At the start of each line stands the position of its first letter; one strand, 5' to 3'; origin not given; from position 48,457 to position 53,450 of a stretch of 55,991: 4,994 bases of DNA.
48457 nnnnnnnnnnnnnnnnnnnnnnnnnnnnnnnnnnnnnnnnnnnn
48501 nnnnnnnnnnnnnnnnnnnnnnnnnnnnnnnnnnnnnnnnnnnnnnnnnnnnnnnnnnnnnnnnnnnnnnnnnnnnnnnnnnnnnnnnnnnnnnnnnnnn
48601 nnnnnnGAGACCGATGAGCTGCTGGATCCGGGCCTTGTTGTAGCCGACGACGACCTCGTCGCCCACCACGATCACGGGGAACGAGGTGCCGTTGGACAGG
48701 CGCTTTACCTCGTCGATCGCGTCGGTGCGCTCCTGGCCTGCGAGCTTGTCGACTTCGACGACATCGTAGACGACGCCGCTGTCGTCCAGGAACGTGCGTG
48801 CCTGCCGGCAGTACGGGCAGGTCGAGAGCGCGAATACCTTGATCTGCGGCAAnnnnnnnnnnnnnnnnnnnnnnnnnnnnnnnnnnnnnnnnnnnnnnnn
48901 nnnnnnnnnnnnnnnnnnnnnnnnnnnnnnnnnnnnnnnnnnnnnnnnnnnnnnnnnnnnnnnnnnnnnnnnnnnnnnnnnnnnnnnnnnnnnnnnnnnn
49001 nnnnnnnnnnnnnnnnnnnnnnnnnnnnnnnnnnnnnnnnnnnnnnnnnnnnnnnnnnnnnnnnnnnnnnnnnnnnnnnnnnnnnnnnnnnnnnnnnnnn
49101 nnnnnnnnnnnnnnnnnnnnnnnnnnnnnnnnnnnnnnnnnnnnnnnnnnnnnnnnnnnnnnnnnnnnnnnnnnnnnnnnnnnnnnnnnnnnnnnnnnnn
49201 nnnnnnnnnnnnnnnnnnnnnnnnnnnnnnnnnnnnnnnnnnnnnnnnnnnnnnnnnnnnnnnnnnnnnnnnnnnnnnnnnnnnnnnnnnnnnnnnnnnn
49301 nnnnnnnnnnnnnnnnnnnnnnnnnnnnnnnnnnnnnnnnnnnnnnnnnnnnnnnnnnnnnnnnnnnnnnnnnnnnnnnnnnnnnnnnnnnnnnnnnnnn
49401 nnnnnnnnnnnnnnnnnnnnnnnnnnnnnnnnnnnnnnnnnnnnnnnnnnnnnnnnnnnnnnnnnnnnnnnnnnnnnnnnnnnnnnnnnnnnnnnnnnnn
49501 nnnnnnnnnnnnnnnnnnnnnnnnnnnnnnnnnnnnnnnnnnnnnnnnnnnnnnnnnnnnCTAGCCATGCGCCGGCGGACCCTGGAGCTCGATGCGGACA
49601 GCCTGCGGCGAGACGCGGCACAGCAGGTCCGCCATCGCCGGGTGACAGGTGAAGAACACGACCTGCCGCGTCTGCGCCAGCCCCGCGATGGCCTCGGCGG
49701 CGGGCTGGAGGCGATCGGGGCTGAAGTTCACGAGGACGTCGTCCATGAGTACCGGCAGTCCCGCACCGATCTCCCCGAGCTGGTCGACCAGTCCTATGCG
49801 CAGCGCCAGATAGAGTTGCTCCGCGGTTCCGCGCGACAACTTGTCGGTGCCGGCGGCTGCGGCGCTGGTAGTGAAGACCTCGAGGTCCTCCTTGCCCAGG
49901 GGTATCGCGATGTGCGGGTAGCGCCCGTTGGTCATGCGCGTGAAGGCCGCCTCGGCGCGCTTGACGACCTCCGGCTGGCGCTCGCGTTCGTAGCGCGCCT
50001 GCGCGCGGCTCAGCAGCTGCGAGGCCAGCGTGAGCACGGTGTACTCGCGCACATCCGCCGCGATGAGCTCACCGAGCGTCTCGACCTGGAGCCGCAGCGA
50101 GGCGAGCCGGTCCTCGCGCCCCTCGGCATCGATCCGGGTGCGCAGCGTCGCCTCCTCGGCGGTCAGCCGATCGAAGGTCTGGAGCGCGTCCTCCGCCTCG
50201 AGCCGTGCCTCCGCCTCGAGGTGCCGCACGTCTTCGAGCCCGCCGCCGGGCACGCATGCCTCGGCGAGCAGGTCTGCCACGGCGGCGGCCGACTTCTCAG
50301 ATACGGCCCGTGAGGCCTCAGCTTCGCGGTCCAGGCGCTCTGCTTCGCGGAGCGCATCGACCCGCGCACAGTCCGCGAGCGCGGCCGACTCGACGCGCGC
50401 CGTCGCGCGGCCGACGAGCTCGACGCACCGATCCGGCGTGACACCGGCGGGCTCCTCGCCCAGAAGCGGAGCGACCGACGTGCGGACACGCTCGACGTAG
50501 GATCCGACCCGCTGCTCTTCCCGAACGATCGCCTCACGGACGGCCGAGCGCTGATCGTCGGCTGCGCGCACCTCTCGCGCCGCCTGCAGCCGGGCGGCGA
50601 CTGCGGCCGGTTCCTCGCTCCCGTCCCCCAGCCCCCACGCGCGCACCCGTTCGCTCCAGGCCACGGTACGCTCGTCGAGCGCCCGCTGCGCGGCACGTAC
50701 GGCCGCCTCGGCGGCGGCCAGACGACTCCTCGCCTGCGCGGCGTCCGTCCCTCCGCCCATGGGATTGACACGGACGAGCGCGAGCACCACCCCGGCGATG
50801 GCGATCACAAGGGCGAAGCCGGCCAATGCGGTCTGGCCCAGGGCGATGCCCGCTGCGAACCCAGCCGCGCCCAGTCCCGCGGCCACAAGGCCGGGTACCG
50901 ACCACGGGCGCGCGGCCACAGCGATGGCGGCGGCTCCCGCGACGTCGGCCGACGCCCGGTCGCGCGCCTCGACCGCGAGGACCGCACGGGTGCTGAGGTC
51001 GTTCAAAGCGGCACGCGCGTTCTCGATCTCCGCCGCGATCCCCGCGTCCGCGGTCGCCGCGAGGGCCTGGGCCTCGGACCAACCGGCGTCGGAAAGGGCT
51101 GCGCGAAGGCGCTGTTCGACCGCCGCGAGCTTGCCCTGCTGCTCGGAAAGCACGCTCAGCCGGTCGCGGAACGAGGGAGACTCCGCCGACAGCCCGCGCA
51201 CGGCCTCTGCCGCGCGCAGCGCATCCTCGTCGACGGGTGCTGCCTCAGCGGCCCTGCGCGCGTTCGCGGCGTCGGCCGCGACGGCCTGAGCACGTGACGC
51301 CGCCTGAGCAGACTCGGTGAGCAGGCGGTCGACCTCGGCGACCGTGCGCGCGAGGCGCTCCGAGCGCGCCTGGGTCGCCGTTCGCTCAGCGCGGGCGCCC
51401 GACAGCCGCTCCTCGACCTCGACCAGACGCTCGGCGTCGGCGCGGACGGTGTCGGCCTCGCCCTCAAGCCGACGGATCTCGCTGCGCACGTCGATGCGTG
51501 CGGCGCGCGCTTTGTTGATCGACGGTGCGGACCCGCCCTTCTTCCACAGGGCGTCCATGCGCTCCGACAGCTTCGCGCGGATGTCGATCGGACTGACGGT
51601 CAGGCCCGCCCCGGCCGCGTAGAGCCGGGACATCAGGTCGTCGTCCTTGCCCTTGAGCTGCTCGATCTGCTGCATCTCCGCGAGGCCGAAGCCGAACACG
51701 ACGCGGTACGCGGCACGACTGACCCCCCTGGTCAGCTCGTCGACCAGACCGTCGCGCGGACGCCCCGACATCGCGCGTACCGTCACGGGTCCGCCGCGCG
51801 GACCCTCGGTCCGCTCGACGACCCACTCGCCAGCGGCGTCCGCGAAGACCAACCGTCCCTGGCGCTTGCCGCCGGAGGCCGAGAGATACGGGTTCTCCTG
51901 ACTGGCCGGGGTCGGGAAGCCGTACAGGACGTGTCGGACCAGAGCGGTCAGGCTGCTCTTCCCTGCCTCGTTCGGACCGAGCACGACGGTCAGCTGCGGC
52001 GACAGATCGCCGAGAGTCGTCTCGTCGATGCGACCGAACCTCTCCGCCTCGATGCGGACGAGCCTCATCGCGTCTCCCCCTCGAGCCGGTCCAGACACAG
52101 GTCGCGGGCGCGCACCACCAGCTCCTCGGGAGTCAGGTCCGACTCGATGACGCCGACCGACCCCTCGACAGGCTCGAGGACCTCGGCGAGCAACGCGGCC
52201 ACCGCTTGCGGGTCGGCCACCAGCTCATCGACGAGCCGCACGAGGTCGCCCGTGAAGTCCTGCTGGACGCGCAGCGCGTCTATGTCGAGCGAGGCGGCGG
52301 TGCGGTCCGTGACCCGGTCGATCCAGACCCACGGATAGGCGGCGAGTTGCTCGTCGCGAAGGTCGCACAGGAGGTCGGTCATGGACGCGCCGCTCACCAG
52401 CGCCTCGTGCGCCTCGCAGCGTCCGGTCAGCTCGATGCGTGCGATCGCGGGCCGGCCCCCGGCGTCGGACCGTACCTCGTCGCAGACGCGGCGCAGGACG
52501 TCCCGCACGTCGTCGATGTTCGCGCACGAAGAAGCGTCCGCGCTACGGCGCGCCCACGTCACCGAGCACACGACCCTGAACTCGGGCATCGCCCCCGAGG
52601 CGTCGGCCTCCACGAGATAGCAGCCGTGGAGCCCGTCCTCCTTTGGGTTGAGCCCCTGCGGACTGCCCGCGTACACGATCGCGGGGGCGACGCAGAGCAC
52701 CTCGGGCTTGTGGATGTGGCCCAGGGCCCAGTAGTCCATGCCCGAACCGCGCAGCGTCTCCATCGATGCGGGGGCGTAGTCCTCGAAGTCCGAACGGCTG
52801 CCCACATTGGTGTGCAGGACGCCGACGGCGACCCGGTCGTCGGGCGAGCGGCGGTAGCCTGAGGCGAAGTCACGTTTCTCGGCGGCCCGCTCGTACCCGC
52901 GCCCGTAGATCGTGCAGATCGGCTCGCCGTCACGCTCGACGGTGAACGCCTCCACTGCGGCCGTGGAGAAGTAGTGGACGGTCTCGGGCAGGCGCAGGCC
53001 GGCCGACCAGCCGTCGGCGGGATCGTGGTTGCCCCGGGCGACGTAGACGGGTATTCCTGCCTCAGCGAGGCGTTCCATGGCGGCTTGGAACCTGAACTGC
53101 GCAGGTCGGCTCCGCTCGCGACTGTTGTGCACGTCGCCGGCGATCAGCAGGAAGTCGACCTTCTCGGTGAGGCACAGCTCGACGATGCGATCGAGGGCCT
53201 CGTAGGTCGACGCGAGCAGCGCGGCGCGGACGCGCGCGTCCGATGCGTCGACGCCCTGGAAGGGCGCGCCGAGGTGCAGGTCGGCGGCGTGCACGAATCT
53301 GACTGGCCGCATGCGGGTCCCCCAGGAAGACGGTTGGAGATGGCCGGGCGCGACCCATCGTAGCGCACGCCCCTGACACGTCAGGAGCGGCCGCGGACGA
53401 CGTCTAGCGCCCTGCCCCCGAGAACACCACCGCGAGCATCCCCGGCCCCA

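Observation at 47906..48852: Two-gene thiol-redox module: CPYC glutaredoxin-like protein plus an FTR catalytic domain fused to a Rieske [2Fe-2S] domain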

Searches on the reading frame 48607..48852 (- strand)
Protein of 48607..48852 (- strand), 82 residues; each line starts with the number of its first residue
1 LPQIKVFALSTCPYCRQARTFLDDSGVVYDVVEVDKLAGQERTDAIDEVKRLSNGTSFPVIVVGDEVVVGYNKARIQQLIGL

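Call 6: search_protein_families(library=pfam, proteins=[window:48607-48852:-], max_evalue=1)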
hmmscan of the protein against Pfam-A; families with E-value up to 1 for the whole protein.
window:48607-48852:- (82 aa): 10 families
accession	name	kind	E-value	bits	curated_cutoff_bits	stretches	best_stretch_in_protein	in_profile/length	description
PF00462.30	Glutaredoxin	-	5.8e-15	55.7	22.9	1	4-68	1-60/60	Glutaredoxin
PF13417.12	GST_N_3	-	6.7e-05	23.6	22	1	8-68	3-57/75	Glutathione S-transferase, N-terminal domain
PF13409.12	GST_N_2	-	7.7e-05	23.7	25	1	11-69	1-57/70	Glutathione S-transferase, N-terminal domain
PF22441.2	CLIC-like_N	-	0.0002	21.9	23.5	1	10-73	17-74/86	CLIC-like N-terminal domain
PF13098.12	Thioredoxin_2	-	0.0097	16.7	27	1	3-74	8-97/104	Thioredoxin-like domain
PF13192.12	Thioredoxin_3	-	0.053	14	24.8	1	3-67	2-59/76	Thioredoxin domain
PF11720.13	Inhibitor_I78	-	0.067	13.7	23.6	1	30-77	2-50/65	Peptidase inhibitor I78 family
PF03960.21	ArsC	-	0.072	13.9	24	1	59-78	59-78/79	ArsC family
PF07128.17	DUF1380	-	0.11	13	26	1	25-62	37-74/137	Protein of unknown function (DUF1380)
PF02798.26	GST_N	-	0.14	13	20.9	1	3-68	2-64/76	Glutathione S-transferase, N-terminal domain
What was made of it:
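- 48604..48852 (-): Glutaredoxin-like redoxin gene (82 aa, TTG start, CPYC active site at nt 48808-48819). Predicted disulfide substrate of the reductase. Pfam PF00462, E=6e-15 (call 6).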

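Call 7: search_protein_families(library=ncbifam, proteins=[window:48607-48852:-], max_evalue=1)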
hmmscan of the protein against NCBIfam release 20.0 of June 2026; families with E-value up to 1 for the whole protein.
window:48607-48852:- (82 aa): 24 families
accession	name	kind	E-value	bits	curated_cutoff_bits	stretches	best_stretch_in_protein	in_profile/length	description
TIGR02196.1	GlrX_YruB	hypoth_equivalog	3.3e-15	56.3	88.55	1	4-80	2-73/74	glutaredoxin-like protein, YruB-family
NF041212.1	Uxx_star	subfamily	9.5e-12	45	66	1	5-72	2-65/70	Uxx-star family glutaredoxin-like (seleno)protein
TIGR02181.1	GRX_bact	equivalog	4.2e-10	39.7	90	1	4-72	1-65/80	glutaredoxin 3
NF045501.1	HUGP_GUXX-star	exception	7.2e-10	38.7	325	1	4-72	167-231/236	HUGP/GUXX-star fusion selenoprotein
NF041211.1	gluta_UXX_star_2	equivalog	2.4e-09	37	100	1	6-72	3-65/71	UXX-star (seleno)protein family 2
TIGR02180.1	GRX_euk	equivalog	5.7e-09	36.1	87.25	1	5-73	2-70/84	glutaredoxin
TIGR02200.1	GlrX_actino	hypoth_equivalog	3.5e-08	33.7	89.5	1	4-63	2-57/77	mycoredoxin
TIGR02194.1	GlrX_NrdH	subfamily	3.8e-08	33.4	85.75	1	4-80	1-72/72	glutaredoxin-like protein NrdH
NF041114.2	gluta_UXX_star_1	equivalog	1.8e-07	31.3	72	1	5-72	2-65/70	UXX-star selenoprotein family 1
NF007923.0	PRK10638.1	equivalog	2.3e-07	30.8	129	1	1-66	1-61/83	glutaredoxin 3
NF047338.1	gluta_UXX_star_3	exception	5.4e-06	26.4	97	1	6-69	3-62/70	UXX-star (seleno)protein family 3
TIGR02189.1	GlrX-like_plant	paralog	1.2e-05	25.1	93.8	1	6-73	12-77/99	glutaredoxin-like family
TIGR02190.1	GlrX-dom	hypoth_equivalog_domain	5e-05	23.2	99.3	1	3-45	9-51/79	glutaredoxin-family domain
TIGR01617.1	arsC_related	subfamily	0.00027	21.2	75.05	1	4-35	1-32/117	Spx/MgsR family RNA polymerase-binding regulatory protein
TIGR00862.1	O-ClC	subfamily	0.002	17.9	358.95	1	9-73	16-74/236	intracellular chloride channel protein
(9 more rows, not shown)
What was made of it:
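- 48604..48852 (-): Best NCBIfam match is the YruB-type Grx-like family, below its cut-off (call 7).
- On Classical glutathione-dependent glutaredoxin: The best match is the YruB-type Grx-like family (56 against 88.6 bits) (call 7).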

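Call 46: search_solved_structures(query=window:48607-48852:-, max_evalue=0.01, show_alignments=3)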
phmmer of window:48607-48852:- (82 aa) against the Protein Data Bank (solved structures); distinct sequences matched with E-value up to 0.01: 28.
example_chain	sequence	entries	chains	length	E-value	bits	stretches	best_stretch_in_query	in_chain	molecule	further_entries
3ic4_A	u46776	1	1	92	2.6e-18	68.9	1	2-80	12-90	Glutaredoxin (Grx-1)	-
3nzn_A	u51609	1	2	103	1.2e-15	60.5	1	4-81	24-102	Glutaredoxin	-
5cax_A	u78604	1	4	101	6.2e-13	51.9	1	4-81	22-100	Glutaredoxin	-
7pwe_A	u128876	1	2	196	1.4e-10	44.4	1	4-82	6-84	Ferredoxin-thioredoxin reductase subunit B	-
7c10_A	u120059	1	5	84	3.6e-07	33.5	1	3-82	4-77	Glutaredoxin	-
2klx_A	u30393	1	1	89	3.6e-06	30.4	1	2-71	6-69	Glutaredoxin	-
3zit_A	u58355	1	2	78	7.7e-06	29.3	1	1-81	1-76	THIOREDOXIN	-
7c12_A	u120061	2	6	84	9.7e-06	29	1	3-82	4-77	Glutaredoxin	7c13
3zij_A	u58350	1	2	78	2.9e-05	27.5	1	1-81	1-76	THIOREDOXIN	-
1fov_A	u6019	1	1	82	4.1e-05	27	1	4-72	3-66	GLUTAREDOXIN 3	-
3uiw_A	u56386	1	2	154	5.4e-05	26.6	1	5-69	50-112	Glutaredoxin 2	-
1jhb_A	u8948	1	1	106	6.9e-05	26.3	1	4-72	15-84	GLUTAREDOXIN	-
4rqr_A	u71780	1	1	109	7.4e-05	26.2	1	4-72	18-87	Glutaredoxin-1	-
3lgc_A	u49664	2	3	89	0.00019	24.9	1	3-74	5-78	Glutaredoxin 1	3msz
2m46_A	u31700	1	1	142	0.00089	22.8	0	3-50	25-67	Arsenate reductase, putative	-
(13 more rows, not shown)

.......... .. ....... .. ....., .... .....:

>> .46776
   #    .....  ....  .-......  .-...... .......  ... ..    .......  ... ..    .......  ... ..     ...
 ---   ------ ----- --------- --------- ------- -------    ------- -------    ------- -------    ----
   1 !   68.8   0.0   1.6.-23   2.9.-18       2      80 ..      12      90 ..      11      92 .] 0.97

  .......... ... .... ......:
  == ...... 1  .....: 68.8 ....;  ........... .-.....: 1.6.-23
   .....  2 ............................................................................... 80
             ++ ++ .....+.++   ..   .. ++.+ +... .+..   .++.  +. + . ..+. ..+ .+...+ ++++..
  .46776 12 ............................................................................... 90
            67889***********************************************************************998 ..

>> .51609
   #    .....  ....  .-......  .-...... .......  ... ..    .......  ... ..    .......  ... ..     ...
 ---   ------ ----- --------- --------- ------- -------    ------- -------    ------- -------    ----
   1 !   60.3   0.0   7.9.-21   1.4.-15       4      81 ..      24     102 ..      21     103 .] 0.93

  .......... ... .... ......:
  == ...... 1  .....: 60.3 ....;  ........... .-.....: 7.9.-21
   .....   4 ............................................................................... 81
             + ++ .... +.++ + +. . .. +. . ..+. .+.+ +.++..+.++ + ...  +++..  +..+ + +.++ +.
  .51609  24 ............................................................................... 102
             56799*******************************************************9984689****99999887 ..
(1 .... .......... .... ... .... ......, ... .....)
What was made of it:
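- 48604..48852 (-): Best solved relatives are 3ic4, 3nzn and 5cax, and it also matches the Grx half of 7pwe (call 46).
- On Classical glutathione-dependent glutaredoxin: The closest structures are archaeal Grx-like proteins (call 46).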

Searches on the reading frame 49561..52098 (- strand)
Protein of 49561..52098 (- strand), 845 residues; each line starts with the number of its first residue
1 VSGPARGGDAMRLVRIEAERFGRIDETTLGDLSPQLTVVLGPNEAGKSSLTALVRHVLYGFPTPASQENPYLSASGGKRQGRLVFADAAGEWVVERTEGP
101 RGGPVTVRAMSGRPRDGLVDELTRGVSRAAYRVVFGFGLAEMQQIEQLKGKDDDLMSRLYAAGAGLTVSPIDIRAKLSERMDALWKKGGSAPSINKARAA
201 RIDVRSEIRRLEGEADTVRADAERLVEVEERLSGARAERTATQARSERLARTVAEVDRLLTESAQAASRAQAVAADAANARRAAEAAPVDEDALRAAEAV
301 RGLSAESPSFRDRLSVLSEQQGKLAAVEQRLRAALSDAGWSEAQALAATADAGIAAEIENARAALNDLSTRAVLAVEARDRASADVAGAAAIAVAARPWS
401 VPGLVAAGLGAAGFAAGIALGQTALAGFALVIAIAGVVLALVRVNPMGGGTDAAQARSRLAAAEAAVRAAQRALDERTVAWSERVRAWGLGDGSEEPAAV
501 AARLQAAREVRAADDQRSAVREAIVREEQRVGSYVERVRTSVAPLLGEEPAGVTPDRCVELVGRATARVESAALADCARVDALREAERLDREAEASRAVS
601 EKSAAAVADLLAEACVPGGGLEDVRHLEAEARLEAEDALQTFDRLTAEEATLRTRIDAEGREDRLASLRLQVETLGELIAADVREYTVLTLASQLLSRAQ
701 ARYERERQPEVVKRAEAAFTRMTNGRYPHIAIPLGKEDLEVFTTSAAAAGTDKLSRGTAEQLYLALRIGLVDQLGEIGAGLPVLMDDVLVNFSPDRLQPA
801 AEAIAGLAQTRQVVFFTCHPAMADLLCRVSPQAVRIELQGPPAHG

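Call 42: search_protein_families(library=pfam, proteins=[window:49561-52098:-], max_evalue=0.001)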
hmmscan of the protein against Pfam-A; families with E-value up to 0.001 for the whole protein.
window:49561-52098:- (845 aa): 3 families
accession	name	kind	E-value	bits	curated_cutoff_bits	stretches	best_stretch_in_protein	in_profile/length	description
PF13514.12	AAA_27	-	6.4e-22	78.6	22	1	11-212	1-200/206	AAA domain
PF13476.12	AAA_23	-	1.3e-05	26.4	27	1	16-68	2-53/201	AAA domain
PF02463.25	SMC_N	-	0.00011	22.2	40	0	13-58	2-48/220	RecF/RecN/SMC N terminal domain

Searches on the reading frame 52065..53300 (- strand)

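Call 42: search_protein_families(library=pfam, proteins=[window:52065-53300:-], max_evalue=0.001)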
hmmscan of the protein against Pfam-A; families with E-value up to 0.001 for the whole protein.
window:52065-53300:- (411 aa): 2 families
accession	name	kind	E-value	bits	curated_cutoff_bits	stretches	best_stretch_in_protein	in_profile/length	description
PF00149.33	Metallophos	-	1.3e-14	55.6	21.5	1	1-199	2-191/191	Calcineurin-like phosphoesterase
PF12850.12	Metallophos_2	-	9.4e-07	29.4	27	1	31-220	11-141/154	Calcineurin-like phosphoesterase superfamily domain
